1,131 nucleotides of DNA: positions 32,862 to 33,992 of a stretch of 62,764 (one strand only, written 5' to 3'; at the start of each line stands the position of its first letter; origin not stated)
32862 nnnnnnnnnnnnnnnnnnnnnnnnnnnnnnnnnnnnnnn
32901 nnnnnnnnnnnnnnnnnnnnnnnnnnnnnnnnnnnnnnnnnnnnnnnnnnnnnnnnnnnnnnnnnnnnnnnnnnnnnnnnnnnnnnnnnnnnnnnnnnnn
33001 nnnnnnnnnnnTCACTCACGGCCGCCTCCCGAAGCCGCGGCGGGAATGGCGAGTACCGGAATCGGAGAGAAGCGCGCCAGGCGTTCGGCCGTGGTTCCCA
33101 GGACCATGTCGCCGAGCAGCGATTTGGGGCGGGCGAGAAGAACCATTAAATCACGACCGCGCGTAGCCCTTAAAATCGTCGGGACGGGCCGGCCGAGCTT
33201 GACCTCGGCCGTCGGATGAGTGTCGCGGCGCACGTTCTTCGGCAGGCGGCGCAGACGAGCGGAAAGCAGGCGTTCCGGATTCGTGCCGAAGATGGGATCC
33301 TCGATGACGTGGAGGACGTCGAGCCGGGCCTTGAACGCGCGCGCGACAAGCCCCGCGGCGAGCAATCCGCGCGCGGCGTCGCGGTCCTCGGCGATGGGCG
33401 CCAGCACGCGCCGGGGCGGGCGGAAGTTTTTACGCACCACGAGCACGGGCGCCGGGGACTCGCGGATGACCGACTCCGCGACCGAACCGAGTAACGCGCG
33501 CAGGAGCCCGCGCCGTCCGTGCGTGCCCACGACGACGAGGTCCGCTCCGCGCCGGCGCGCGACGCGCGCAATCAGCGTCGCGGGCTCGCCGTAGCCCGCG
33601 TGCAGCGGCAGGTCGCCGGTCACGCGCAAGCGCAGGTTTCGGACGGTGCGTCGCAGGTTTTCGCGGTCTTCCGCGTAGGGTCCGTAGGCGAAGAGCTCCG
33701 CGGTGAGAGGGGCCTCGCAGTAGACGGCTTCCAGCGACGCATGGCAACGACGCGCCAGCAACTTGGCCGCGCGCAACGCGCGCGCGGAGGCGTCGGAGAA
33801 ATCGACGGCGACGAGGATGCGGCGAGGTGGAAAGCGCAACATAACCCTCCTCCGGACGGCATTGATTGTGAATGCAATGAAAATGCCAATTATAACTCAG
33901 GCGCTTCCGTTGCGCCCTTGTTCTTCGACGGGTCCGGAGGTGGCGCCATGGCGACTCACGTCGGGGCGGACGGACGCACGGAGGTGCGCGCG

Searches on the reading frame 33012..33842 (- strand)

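Call 79: search_protein_families(library=pfam, proteins=[window:33012-33842:-], max_evalue=0.00001)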
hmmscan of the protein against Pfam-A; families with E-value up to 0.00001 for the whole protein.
window:33012-33842:- (276 aa): 1 family
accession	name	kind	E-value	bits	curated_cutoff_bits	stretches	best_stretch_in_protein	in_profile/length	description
PF00582.32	Usp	-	1.1e-43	149.6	24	2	7-137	3-141/141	Universal stress protein family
